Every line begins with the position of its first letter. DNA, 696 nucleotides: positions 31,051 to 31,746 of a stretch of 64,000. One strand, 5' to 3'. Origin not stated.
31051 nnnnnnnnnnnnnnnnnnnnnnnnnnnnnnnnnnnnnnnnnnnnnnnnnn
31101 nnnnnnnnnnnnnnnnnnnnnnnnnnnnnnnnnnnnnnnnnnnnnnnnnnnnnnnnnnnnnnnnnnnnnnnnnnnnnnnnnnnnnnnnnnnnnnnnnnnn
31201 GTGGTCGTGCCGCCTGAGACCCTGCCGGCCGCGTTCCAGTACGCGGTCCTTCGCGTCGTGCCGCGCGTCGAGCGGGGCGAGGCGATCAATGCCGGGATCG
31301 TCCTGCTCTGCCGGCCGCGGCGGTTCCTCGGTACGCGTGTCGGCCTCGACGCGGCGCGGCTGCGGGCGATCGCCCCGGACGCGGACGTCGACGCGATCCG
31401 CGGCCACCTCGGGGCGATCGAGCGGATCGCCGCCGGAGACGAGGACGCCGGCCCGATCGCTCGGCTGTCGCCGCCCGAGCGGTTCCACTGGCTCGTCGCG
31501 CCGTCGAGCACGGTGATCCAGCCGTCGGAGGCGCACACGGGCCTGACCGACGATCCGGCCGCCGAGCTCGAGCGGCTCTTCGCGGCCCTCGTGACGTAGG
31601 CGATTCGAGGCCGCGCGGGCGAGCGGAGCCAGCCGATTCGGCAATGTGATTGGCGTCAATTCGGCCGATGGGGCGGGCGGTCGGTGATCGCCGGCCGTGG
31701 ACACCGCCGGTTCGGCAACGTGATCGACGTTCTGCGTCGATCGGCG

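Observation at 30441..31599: Overlapping HipA-like kinase core + DUF3037 gene pair (candidate toxin-antitoxin-like or signalling module)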

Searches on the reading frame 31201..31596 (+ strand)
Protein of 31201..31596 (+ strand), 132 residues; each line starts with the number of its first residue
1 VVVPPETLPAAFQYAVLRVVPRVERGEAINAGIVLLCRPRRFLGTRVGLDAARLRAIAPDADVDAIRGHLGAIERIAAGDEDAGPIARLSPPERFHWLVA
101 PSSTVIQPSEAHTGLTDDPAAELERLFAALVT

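Call 3: search_protein_families(library=pfam, proteins=[window:31201-31596:+], max_evalue=1)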
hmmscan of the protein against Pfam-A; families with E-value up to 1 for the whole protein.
window:31201-31596:+ (132 aa): 1 family
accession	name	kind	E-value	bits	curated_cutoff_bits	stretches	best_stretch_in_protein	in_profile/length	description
PF11236.13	DUF3037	-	3.3e-44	150.3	22.6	1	14-131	1-118/118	Protein of unknown function (DUF3037)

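Call 4: search_protein_families(library=ncbifam, proteins=[window:31201-31596:+], max_evalue=1)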
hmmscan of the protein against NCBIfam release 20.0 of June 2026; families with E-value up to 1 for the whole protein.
window:31201-31596:+ (132 aa): 0 families

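Call 5: search_protein_families(library=padloc, proteins=[window:31201-31596:+], max_evalue=1)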
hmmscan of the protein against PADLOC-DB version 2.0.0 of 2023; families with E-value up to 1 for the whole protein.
window:31201-31596:+ (132 aa): 1 family
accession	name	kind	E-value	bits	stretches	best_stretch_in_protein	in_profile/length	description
PDLC04767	PDC-M66B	-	1.8e-09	35.5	1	11-132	3-129/281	-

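Call 23: find_homologous_proteins(query=window:31201-31596:+, max_evalue=0.001)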
Query window:31201-31596:+ (132 aa): 7313 proteins with E <= 0.001 among 7639 candidates; the best 120 are listed.
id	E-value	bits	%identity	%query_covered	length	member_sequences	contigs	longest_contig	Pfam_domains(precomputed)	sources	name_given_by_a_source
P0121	7.8e-77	273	99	98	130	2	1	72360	PF11236.14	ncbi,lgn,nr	ncbi:MAG TPA: DUF3037 domain-containing protein [Candidatus Limnocylindrales bacterium]|nr:DUF3037 d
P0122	5.4e-63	229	83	98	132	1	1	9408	PF11236.14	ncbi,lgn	ncbi:MAG TPA: DUF3037 domain-containing protein [Candidatus Limnocylindrales bacterium]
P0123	1.1e-60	221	81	98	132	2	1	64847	PF11236.14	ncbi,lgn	-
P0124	5.4e-58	213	82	93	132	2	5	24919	PF11236.14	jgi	jgi:hypothetical protein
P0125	2.7e-57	210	80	92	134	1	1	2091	PF11236.14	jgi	jgi:hypothetical protein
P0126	5.4e-55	203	76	98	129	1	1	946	PF11236.14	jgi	jgi:hypothetical protein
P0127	1.1e-54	202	75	92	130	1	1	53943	PF11236.14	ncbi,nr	ncbi:MAG TPA: DUF3037 domain-containing protein [Candidatus Limnocylindrales bacterium]|nr:DUF3037 d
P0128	1.5e-54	201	78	92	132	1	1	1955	PF11236.14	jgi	jgi:Protein of unknown function (DUF3037)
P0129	1.6e-54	201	73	99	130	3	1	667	PF11236.14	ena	-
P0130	2.6e-54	201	79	91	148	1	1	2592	PF11236.14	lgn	-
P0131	2.7e-54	201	77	96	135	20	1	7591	PF11236.14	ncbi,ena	ncbi:MAG TPA: DUF3037 domain-containing protein [Candidatus Limnocylindrales bacterium]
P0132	3.0e-54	200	75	92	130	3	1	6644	PF11236.14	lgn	-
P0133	3.5e-54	200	79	92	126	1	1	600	PF11236.14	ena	-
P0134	4.2e-54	200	74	92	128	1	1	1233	PF11236.14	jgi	-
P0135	8.6e-54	199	75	93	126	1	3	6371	PF11236.14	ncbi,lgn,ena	ncbi:MAG: DUF3037 domain-containing protein [Solirubrobacteraceae bacterium]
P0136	9.6e-54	199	75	93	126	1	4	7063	PF11236.14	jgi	-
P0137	1.1e-53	199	75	95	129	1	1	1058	PF11236.14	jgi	-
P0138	1.1e-53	199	74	92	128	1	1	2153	PF11236.14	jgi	jgi:hypothetical protein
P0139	1.1e-53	199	74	91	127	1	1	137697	PF11236.14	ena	-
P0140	1.6e-53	198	75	95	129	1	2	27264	PF11236.14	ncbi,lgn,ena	-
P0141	1.7e-53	198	77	96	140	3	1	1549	PF11236.14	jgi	jgi:hypothetical protein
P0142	1.9e-53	198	75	95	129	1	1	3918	PF11236.14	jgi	-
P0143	2.0e-53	198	73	96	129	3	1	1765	PF11236.14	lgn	-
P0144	2.0e-53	198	69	98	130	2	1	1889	PF11236.14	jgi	jgi:Protein of unknown function (DUF3037)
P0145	2.3e-53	198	76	96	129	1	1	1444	PF11236.14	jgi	-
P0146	2.3e-53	198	71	98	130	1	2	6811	PF11236.14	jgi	jgi:hypothetical protein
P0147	2.3e-53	198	77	91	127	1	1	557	PF11236.14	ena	-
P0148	2.5e-53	198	77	91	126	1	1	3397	PF11236.14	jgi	jgi:hypothetical protein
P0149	2.6e-53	197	75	95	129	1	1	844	PF11236.14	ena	-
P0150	2.9e-53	197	77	91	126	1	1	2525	PF11236.14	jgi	jgi:hypothetical protein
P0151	3.0e-53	197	75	95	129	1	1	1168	PF11236.14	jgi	-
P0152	3.1e-53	197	73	98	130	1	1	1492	PF11236.14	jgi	-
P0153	3.1e-53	197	73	92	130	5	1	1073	PF11236.14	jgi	jgi:hypothetical protein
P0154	3.5e-53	197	77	91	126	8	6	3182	PF11236.14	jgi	jgi:hypothetical protein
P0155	3.6e-53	197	73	96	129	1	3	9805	PF11236.14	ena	-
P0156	3.7e-53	197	76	96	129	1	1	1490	PF11236.14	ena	-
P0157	4.1e-53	197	76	93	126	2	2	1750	PF11236.14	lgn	-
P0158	4.4e-53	197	73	92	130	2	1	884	PF11236.14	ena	-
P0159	4.9e-53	197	71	93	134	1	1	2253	PF11236.14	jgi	jgi:hypothetical protein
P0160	6.2e-53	196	78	91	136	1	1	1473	PF11236.14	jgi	jgi:hypothetical protein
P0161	6.4e-53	196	75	92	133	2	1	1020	PF11236.14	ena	-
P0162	6.5e-53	196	73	96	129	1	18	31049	PF11236.14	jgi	jgi:hypothetical protein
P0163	6.5e-53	196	77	92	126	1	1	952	PF11236.14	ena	-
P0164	6.6e-53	196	74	96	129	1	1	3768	PF11236.14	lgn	-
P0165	7.4e-53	196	74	93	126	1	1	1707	PF11236.14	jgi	-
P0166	8.1e-53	196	74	91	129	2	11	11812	PF11236.14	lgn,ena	-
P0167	8.1e-53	196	74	91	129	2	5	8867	PF11236.14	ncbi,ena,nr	ncbi:MAG TPA: DUF3037 domain-containing protein [Candidatus Limnocylindrales bacterium]|nr:DUF3037 d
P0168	1.1e-52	195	78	91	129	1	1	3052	PF11236.14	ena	-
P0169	1.1e-52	195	76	92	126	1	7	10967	PF11236.14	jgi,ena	jgi:hypothetical protein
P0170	1.2e-52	195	73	94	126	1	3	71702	PF11236.14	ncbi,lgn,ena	-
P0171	1.2e-52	195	73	96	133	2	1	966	PF11236.14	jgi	jgi:hypothetical protein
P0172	1.2e-52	195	72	96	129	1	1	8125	PF11236.14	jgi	jgi:hypothetical protein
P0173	1.3e-52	195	72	97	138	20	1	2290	PF11236.14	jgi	jgi:hypothetical protein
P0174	1.3e-52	195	72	96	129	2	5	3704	PF11236.14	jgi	jgi:hypothetical protein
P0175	1.3e-52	195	73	94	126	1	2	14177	PF11236.14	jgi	-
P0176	1.3e-52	195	79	92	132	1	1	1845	PF11236.14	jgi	jgi:hypothetical protein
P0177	1.3e-52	195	75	92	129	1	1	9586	PF11236.14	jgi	jgi:hypothetical protein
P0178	1.4e-52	195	75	92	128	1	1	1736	PF11236.14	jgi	jgi:hypothetical protein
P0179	1.5e-52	195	72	96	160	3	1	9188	PF11236.14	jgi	jgi:hypothetical protein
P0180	1.8e-52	195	74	92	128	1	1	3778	PF11236.14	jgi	jgi:hypothetical protein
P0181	1.8e-52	195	73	94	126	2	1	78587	PF11236.14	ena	-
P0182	1.9e-52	195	74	92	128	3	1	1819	PF11236.14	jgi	jgi:Protein of unknown function (DUF3037)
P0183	1.9e-52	195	76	91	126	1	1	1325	PF11236.14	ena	-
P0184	2.2e-52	194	72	96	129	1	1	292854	PF11236.14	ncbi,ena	-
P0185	2.3e-52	194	73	91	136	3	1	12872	PF11236.14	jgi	jgi:hypothetical protein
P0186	2.3e-52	194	74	98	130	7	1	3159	PF11236.14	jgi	jgi:hypothetical protein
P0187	2.4e-52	194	76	91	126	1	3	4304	PF11236.14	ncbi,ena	ncbi:MAG TPA: DUF3037 domain-containing protein [Candidatus Limnocylindrales bacterium]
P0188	2.4e-52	194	72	96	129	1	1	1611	PF11236.14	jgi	jgi:DUF3037 family protein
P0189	2.5e-52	194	73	96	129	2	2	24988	PF11236.14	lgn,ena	-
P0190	2.6e-52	194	76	92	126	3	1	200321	PF11236.14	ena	-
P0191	2.9e-52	194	75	92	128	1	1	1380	PF11236.14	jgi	jgi:hypothetical protein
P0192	3.0e-52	194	76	91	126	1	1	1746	PF11236.14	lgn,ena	-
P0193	3.0e-52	194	76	91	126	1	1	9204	PF11236.14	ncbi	-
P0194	3.1e-52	194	72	96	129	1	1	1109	PF11236.14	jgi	jgi:hypothetical protein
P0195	3.1e-52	194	76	91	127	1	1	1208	PF11236.14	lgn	-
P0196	3.1e-52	194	76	91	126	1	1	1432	PF11236.14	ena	-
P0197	3.1e-52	194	76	91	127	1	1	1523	PF11236.14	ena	-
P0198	3.2e-52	194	76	92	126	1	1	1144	PF11236.14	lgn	-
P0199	3.2e-52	194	75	96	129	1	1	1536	PF11236.14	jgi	jgi:hypothetical protein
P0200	3.3e-52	194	75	92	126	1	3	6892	PF11236.14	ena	-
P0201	3.3e-52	194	76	91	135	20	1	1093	PF11236.14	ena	-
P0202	3.3e-52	194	72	96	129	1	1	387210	PF11236.14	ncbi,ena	-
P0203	3.3e-52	194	75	92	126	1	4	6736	PF11236.14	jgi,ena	jgi:DUF3037 family protein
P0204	3.7e-52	194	75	92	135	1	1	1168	PF11236.14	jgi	jgi:hypothetical protein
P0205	3.7e-52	194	73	96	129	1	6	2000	PF11236.14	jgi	jgi:hypothetical protein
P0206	3.8e-52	194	74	93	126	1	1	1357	PF11236.14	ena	-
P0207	3.9e-52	194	76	91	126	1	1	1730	PF11236.14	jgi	jgi:hypothetical protein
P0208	4.1e-52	194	75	91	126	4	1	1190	PF11236.14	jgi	jgi:DUF3037 family protein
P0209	4.3e-52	194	74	92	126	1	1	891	PF11236.14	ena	-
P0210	4.4e-52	193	75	92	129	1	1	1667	PF11236.14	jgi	-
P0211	4.6e-52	193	72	96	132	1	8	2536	PF11236.14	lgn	-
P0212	4.7e-52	193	77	91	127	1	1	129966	PF11236.14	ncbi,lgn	-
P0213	5.0e-52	193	73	96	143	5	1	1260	PF11236.14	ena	-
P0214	5.0e-52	193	75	92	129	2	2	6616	PF11236.14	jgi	jgi:hypothetical protein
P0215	5.1e-52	193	75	91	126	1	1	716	PF11236.14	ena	-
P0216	5.2e-52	193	75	91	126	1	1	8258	PF11236.14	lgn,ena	-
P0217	5.4e-52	193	77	91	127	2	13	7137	PF11236.14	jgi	jgi:hypothetical protein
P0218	5.4e-52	193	76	91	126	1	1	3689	PF11236.14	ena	-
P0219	5.5e-52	193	72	96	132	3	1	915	PF11236.14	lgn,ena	-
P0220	5.5e-52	193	71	95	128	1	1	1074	PF11236.14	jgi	jgi:Protein of unknown function (DUF3037)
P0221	5.7e-52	193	72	92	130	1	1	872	PF11236.14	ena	-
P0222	6.3e-52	193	72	96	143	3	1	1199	PF11236.14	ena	-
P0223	6.4e-52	193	75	92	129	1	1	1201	PF11236.14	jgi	jgi:hypothetical protein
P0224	6.5e-52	193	72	93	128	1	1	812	PF11236.14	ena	-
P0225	6.6e-52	193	73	97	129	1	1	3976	PF11236.14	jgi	jgi:hypothetical protein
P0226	6.7e-52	193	73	93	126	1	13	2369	PF11236.14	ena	-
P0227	6.8e-52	193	73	91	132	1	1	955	PF11236.14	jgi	jgi:hypothetical protein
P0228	6.9e-52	193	70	97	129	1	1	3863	PF11236.14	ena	-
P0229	6.9e-52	193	71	93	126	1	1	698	PF11236.14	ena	-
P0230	6.9e-52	193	72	96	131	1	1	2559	PF11236.14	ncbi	ncbi:MAG TPA: DUF3037 domain-containing protein, partial [Candidatus Limnocylindrales bacterium]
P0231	7.2e-52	193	71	92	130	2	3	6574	PF11236.14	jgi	-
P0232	7.3e-52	193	76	92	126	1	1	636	PF11236.14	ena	-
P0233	7.3e-52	193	75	92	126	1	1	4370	PF11236.14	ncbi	-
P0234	7.5e-52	193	73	93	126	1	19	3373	PF11236.14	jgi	jgi:DUF3037 family protein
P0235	8.0e-52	193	73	91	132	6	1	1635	PF11236.14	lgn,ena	-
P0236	8.0e-52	193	72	96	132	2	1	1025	PF11236.14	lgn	-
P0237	8.0e-52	193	73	92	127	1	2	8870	PF11236.14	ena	-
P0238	8.2e-52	193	73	94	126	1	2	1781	PF11236.14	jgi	jgi:hypothetical protein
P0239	8.3e-52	193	73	91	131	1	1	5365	PF11236.14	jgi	jgi:hypothetical protein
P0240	8.3e-52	193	76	91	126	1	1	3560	PF11236.14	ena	-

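Call 33: search_solved_structures(query=A2, max_evalue=10, show_alignments=1)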
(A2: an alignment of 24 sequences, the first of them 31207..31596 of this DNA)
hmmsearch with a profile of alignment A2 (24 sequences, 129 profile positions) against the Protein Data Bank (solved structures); distinct sequences matched with E-value up to 10: 3.
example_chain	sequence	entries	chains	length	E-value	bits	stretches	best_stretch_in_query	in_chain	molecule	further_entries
9u7b_A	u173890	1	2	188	0.38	13.9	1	52-86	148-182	Possible transcriptional regulatory protein (Probably MarR-family)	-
5mfb_A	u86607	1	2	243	0.9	12.6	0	54-79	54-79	YIII(Dq)4CqI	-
4d4e_A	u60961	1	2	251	1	12.4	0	53-79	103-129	ARMADILLO REPEAT PROTEIN ARM00016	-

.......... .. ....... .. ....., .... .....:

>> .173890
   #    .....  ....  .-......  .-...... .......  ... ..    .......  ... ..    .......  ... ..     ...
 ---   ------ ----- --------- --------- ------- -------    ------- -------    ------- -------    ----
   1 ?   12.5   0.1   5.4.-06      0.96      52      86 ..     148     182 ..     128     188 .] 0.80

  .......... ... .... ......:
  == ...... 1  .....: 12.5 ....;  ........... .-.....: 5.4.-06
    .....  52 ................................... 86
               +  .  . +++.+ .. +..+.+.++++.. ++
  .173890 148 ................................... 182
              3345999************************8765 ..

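Call 43: predict_structure(alignment_id=A2)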
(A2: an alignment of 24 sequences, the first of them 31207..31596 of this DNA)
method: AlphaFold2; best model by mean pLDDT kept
length: 130 residues; sequences in the alignment: 24
mean_pLDDT: 74.7   pTM: 0.69
mean pLDDT of the five models: 74.7, 69.8, 68.4, 68.4, 66.2
residues with pLDDT >= 90: 2; 70-90: 93; 50-70: 19; < 50: 16
segments of 3 or more residues with pLDDT < 50: 1-6, 99-106
pLDDT, mean of each block of 10 residues (from residue 1): 49 78 78 70 87 89 87 85 83 69 44 70 83
secondary structure, 60 per line:
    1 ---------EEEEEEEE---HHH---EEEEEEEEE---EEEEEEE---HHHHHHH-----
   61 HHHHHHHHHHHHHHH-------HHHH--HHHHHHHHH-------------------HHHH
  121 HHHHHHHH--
elements in order: E10-17 E27-35 E39-45 H49-55 H61-75 H83-86 H89-97 H117-128

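Call 47: fold_search(model_id=the predicted structure, library=pdb)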
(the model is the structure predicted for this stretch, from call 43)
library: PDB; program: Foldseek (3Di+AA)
matches with E <= 10: 301; with E <= 0.001: 0
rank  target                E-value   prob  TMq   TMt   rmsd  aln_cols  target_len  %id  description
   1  6s0m_A                1.2e-01  0.14  0.22  0.18  15.1       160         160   16  Structural and dynamic studies provide insights into specificity and allosteric regulation of Ribonuclease AS, a key e (released 2019-08-28)
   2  4hec_A                2.7e-01  0.09  0.21  0.18  14.4       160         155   15  Crystal structure of a putative uncharacterized protein from Mycobacterium tuberculosis (released 2012-10-17)
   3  5cy4_A                3.0e-01  0.15  0.31  0.24  12.2       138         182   12  Crystal structure of an oligoribonuclease from Acinetobacter baumannii (released 2015-08-19)
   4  5cy4_D                3.4e-01  0.14  0.30  0.24  12.5       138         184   13  Crystal structure of an oligoribonuclease from Acinetobacter baumannii (released 2015-08-19)
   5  7wik_A                3.6e-01  0.13  0.27  0.21  12.5       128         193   13  Crystal structure of oligoribonuclease of Mycobacterium smegmatis mc2 155 (released 2022-12-21)
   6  5cy4_C                3.9e-01  0.15  0.31  0.24  12.2       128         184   13  Crystal structure of an oligoribonuclease from Acinetobacter baumannii (released 2015-08-19)
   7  7wik_B                3.9e-01  0.11  0.27  0.20  12.6       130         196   12  Crystal structure of oligoribonuclease of Mycobacterium smegmatis mc2 155 (released 2022-12-21)
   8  5cy4_B                4.1e-01  0.13  0.30  0.24  12.3       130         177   13  Crystal structure of an oligoribonuclease from Acinetobacter baumannii (released 2015-08-19)
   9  5cy4_E                4.1e-01  0.13  0.29  0.23  12.3       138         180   16  Crystal structure of an oligoribonuclease from Acinetobacter baumannii (released 2015-08-19)
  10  6a4d_A                5.0e-01  0.16  0.27  0.21  10.4        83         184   10  pNP-TMP bound Oligoribonuclease (ORN) from Colwellia psychrerythraea strain 34H (released 2019-03-13)
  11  3hw2_A                5.0e-01  0.08  0.24  0.13  17.9       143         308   13  Crystal structure of the SifA-SKIP(PH) complex (released 2009-11-03)
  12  1xte                  6.0e-01  0.04  0.17  0.18  14.0       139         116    9  crystal structure of CISK-PX domain (released 2004-11-16)
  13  6a4e_A                6.8e-01  0.15  0.28  0.22   7.2        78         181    9  Two linked uridine bound Oligoribonuclease (ORN) from Colwellia psychrerythraea strain 34H (released 2019-03-13)
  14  4hec_B                7.2e-01  0.06  0.22  0.18  14.8       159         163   18  Crystal structure of a putative uncharacterized protein from Mycobacterium tuberculosis (released 2012-10-17)
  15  6j7z_B                7.7e-01  0.16  0.27  0.22   4.8        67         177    7  Human mitochondrial Oligoribonuclease in complex with RNA (released 2019-08-28)
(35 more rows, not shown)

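Call 74: search_protein_representatives(alignment_id=A2)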
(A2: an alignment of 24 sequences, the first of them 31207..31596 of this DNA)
Query: 24 sequences, 129 profile positions. Proteins with E-value up to 0.001 (for the whole library): 2335; up to 1e-10: 1312; up to 1e-30: 107. The best 150 are listed.
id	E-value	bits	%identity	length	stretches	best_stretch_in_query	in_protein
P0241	1.9e-55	202.4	-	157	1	2-128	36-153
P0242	1.3e-53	196.5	-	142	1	3-128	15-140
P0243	2.1e-53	195.8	-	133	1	3-128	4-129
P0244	9.6e-50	184.0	-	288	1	3-128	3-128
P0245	1.8e-49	183.1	-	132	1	4-128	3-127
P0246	6.9e-48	178.0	-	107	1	2-103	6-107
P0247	1.5e-46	173.7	-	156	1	5-128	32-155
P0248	2.0e-46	173.2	-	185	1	2-101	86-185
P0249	2.1e-46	173.2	-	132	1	6-128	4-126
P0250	2.6e-46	172.9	-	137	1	7-128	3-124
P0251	3.7e-46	172.4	-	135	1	1-128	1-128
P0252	1.6e-45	170.3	-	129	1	5-128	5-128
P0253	2.2e-45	169.9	-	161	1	2-128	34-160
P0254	2.4e-45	169.8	-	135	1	8-129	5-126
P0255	8.8e-45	167.9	-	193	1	4-128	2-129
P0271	1.2e-38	148.1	-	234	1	7-128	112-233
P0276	2.1e-37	144.1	-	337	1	4-128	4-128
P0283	8.8e-36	138.8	-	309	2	12-129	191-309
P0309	9.1e-33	129.1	-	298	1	46-128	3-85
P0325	1.0e-31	125.7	-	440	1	4-117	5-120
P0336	3.8e-31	123.8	-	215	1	5-106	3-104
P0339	4.6e-31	123.6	-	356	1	5-99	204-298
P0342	5.7e-31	123.3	-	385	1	8-128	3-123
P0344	7.0e-31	123.0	-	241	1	1-107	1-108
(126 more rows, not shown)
